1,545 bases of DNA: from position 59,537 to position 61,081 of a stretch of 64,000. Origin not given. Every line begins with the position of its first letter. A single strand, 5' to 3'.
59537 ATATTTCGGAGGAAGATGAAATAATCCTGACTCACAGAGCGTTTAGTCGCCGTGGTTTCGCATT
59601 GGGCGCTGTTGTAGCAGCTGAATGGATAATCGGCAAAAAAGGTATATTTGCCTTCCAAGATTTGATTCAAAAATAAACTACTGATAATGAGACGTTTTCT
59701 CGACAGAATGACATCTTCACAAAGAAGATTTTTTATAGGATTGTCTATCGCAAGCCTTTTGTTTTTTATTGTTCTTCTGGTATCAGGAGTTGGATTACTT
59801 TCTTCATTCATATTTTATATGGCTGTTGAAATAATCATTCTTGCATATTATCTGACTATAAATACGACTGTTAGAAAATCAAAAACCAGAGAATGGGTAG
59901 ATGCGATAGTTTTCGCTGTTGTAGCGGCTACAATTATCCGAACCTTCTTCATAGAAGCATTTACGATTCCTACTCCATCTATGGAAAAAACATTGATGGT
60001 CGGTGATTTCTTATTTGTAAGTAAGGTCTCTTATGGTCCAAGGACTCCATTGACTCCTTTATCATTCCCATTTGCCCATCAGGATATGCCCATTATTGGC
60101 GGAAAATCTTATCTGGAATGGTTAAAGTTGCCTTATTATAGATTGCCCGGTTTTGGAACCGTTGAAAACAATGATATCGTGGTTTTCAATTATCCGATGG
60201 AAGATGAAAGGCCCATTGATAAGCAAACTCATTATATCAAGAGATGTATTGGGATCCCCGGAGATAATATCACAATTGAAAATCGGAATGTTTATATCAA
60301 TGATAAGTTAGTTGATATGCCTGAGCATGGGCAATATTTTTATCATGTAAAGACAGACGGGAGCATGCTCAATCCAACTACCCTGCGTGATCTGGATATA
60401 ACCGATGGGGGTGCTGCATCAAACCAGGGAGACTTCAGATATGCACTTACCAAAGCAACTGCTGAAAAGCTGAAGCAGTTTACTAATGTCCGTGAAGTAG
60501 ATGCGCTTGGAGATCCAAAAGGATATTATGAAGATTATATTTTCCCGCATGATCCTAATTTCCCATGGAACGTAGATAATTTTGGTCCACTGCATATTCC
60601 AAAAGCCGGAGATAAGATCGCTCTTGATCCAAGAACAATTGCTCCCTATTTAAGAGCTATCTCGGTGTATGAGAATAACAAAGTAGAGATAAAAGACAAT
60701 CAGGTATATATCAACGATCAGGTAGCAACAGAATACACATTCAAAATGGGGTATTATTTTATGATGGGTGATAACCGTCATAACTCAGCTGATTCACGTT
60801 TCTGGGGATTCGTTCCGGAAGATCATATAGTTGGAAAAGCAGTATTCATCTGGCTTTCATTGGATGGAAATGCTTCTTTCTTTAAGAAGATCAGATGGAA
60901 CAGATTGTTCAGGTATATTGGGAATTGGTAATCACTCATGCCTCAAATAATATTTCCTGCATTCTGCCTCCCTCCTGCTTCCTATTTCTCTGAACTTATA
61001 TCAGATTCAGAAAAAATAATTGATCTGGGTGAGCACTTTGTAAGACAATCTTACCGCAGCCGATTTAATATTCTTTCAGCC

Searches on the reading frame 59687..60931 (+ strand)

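Call 39: search_protein_families(library=ncbifam, proteins=[window:59687-60931:+], max_evalue=1e-10)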
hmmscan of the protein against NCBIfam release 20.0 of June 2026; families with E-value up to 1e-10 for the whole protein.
window:59687-60931:+ (414 aa): 2 families
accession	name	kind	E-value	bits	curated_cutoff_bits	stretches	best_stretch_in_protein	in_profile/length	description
TIGR02227.1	sigpep_I_bact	equivalog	7.1e-43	146.3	47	2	71-217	2-104/162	signal peptidase I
NF008114.0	PRK10861.1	equivalog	2.5e-35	122.3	277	1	343-395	255-307/324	signal peptidase I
